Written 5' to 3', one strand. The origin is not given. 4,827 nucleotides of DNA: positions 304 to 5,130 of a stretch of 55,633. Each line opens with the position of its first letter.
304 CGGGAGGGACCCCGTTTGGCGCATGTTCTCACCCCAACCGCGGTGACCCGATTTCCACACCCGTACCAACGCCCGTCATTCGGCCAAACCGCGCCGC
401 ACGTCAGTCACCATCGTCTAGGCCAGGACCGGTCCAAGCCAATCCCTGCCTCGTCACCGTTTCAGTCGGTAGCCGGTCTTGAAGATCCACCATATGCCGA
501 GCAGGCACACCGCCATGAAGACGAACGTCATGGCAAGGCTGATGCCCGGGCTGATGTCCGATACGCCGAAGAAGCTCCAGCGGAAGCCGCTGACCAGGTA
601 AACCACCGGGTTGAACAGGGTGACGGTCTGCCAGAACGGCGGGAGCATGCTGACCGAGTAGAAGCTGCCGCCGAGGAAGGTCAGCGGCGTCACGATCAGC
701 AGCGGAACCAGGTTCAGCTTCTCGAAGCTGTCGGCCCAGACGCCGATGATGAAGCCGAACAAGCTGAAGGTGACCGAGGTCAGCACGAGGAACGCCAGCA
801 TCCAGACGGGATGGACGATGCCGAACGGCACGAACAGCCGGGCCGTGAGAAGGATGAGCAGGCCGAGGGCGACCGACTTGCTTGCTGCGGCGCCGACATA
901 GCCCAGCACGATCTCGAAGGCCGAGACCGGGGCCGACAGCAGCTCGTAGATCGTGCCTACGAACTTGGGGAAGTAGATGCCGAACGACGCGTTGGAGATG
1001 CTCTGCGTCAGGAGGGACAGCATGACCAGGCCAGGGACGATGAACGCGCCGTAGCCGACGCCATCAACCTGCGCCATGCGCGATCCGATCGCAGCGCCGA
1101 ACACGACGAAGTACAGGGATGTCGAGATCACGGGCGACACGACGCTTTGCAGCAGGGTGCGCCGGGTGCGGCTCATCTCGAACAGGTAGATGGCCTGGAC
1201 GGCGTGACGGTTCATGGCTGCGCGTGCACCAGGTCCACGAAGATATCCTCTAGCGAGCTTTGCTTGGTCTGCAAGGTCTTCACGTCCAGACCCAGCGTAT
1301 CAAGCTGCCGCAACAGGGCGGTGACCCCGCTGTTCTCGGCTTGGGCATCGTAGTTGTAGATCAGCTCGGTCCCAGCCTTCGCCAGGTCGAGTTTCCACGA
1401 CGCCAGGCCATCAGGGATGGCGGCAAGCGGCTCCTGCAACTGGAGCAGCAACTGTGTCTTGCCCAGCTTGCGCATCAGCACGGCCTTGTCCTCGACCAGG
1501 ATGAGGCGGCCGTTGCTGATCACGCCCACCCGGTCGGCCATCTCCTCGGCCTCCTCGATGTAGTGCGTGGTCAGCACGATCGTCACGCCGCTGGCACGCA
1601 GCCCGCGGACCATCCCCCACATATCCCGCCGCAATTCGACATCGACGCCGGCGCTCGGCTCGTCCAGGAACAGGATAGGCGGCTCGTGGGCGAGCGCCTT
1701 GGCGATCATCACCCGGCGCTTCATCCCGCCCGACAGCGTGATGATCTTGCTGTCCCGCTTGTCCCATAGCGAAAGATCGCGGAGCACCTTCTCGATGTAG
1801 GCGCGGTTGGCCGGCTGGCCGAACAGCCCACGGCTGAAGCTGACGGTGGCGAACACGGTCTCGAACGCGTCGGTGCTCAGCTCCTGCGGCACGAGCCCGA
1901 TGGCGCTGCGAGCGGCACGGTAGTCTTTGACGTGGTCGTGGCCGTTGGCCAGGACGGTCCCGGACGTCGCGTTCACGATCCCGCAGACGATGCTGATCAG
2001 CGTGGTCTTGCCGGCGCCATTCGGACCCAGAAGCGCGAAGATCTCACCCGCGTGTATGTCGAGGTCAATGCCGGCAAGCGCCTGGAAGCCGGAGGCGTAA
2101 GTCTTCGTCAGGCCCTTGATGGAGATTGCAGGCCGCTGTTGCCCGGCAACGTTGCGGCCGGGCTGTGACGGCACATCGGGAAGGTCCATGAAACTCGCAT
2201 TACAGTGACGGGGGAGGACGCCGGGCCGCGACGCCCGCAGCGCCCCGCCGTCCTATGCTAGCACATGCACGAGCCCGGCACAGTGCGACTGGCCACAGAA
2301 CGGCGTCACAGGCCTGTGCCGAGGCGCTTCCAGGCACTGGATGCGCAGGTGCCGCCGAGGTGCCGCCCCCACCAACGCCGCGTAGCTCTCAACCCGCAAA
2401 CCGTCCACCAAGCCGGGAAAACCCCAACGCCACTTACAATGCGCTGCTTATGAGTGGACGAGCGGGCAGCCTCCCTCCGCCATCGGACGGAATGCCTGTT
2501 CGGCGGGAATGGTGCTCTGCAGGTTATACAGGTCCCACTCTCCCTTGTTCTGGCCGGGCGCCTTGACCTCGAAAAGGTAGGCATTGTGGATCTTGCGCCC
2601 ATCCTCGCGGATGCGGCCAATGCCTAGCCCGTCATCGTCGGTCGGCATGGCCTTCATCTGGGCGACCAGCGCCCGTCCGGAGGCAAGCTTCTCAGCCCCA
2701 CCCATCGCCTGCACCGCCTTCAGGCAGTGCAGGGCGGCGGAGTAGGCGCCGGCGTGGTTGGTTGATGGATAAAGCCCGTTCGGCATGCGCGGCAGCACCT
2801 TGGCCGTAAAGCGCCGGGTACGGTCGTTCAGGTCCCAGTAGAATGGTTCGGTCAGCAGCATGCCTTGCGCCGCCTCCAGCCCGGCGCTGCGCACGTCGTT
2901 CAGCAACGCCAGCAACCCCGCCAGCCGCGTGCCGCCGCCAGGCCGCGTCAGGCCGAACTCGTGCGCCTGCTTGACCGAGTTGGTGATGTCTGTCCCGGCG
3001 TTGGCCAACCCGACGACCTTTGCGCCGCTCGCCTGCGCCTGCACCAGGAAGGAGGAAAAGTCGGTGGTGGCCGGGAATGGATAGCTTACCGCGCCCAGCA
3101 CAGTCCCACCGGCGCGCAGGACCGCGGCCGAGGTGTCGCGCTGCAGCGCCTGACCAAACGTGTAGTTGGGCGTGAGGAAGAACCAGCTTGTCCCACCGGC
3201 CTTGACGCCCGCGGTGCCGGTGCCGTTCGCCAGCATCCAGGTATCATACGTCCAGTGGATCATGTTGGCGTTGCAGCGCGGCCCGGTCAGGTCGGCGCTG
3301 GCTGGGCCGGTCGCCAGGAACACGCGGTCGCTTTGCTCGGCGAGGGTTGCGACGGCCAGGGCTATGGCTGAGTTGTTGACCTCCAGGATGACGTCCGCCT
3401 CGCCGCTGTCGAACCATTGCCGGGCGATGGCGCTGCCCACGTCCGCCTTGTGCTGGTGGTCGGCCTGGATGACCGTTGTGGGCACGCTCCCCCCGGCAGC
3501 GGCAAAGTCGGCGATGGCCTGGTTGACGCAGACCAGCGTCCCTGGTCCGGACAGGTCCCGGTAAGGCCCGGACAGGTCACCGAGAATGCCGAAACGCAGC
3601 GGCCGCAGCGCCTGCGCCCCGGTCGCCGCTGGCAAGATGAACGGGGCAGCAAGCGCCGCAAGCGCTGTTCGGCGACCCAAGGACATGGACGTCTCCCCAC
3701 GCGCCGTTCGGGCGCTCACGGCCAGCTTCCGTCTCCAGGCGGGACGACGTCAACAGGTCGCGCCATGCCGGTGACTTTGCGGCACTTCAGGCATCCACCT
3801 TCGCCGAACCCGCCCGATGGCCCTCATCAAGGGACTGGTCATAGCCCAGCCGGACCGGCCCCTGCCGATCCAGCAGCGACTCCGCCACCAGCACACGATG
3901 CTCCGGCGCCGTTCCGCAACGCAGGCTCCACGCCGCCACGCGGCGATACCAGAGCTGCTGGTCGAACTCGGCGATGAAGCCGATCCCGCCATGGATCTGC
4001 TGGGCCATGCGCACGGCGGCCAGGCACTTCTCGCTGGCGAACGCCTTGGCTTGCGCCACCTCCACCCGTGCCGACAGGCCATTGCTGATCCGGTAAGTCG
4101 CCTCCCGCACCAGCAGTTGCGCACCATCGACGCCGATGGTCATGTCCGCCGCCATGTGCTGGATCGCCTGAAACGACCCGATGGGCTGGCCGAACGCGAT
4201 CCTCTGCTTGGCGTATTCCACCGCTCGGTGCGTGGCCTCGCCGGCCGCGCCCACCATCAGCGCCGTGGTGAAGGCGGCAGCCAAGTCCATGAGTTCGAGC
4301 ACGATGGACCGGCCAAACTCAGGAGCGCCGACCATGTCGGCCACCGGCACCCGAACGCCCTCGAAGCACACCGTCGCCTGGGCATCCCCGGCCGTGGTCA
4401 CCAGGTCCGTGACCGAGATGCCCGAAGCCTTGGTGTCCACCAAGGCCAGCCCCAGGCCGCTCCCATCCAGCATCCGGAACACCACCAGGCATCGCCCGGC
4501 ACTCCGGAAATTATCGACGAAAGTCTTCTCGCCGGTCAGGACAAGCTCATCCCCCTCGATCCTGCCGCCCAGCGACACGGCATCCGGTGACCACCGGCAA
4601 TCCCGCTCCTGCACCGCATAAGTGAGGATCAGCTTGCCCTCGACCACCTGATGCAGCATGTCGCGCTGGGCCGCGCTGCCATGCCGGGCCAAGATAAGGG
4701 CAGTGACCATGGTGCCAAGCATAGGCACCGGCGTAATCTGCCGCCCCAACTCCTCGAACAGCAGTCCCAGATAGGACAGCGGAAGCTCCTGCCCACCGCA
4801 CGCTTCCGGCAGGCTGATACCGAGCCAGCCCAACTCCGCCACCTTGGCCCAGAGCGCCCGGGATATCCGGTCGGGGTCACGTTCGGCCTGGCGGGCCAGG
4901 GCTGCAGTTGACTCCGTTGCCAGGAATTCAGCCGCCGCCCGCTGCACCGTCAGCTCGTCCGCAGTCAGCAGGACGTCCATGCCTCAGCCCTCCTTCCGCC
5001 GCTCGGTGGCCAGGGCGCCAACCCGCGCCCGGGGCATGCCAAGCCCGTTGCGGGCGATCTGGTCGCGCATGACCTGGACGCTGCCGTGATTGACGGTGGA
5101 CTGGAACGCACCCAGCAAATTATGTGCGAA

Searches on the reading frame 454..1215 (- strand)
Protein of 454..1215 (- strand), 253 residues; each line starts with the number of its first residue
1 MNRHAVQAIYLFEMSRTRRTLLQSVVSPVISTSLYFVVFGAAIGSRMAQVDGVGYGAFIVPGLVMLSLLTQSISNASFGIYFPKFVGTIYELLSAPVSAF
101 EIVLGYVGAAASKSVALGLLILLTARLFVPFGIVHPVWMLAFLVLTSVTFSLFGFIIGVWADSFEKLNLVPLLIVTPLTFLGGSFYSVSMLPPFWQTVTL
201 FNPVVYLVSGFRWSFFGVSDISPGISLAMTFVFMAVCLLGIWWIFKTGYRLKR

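Call 6: search_protein_families(library=pfam, proteins=[window:454-1215:-])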
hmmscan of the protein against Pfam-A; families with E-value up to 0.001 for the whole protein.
window:454-1215:- (253 aa): 2 families
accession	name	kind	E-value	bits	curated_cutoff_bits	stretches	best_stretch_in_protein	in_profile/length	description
PF01061.29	ABC2_membrane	-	3.4e-30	105.6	26.9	1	6-216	3-211/211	ABC-2 type transporter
PF12698.13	ABC2_membrane_3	-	4.6e-08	33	31.6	1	53-242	158-346/347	ABC-2 family transporter protein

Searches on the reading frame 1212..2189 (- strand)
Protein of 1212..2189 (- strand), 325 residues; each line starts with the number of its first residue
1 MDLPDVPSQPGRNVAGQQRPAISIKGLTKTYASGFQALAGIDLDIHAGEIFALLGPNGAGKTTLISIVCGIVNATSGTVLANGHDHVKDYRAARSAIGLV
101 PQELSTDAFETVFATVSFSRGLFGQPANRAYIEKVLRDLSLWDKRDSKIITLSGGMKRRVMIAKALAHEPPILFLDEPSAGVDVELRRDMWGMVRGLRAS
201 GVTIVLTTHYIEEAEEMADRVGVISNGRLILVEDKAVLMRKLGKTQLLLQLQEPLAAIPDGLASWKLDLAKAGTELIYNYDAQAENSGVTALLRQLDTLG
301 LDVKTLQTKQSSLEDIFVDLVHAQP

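Call 6: search_protein_families(library=pfam, proteins=[window:1212-2189:-])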
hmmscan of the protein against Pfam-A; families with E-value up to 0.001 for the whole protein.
window:1212-2189:- (325 aa): 5 families
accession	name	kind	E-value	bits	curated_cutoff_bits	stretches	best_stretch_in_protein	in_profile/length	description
PF00005.33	ABC_tran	-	2.8e-33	115.8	25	1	39-179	2-136/137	ABC transporter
PF13304.12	AAA_21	-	4.9e-08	33.8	27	0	153-209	239-298/304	AAA domain, putative AbiEii toxin, Type IV TA system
PF02463.25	SMC_N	-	0.00016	21.6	40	0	32-223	7-211/220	RecF/RecN/SMC N terminal domain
PF00004.35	AAA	-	0.00057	20.8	21.2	0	53-177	3-65/131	ATPase family associated with various cellular activities (AAA)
PF13476.12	AAA_23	-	0.00096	20.3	27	0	35-69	7-40/201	AAA domain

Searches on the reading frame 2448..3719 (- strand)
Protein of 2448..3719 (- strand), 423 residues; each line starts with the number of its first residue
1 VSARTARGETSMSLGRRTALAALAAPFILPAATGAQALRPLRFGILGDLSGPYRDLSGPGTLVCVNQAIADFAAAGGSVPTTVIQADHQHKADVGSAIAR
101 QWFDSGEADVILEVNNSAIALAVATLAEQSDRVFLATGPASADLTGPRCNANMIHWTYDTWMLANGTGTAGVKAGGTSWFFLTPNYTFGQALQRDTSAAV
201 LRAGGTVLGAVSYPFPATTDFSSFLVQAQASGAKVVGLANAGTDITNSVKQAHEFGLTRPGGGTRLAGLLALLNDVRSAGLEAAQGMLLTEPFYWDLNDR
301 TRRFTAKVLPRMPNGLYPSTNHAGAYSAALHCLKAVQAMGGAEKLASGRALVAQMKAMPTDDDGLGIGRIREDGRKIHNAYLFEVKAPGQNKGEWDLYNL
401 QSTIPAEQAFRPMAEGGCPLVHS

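Call 6: search_protein_families(library=pfam, proteins=[window:2448-3719:-])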
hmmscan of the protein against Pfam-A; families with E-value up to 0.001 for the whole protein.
window:2448-3719:- (423 aa): 1 family
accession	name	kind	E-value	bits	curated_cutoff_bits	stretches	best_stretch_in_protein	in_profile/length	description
PF13458.12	Peripla_BP_6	-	7.5e-87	292.6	31.7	1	40-387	1-340/343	Periplasmic binding protein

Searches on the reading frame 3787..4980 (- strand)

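Call 6: search_protein_families(library=pfam, proteins=[window:3787-4980:-])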
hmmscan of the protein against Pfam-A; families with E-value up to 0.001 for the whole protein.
window:3787-4980:- (397 aa): 4 families
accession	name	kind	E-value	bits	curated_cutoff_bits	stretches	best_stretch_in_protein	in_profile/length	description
PF00441.29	Acyl-CoA_dh_1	-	8.5e-25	88.1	22.4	1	223-369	3-149/150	Acyl-CoA dehydrogenase, C-terminal domain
PF02771.21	Acyl-CoA_dh_N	-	1.2e-16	61.5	22.9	1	6-111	1-108/113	Acyl-CoA dehydrogenase, N-terminal domain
PF08028.16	Acyl-CoA_dh_2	-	3.8e-11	43.9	22.7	1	239-337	4-112/134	Acyl-CoA dehydrogenase, C-terminal domain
PF02770.24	Acyl-CoA_dh_M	-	3.6e-06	27.5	33.3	1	142-206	24-94/97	Acyl-CoA dehydrogenase, middle domain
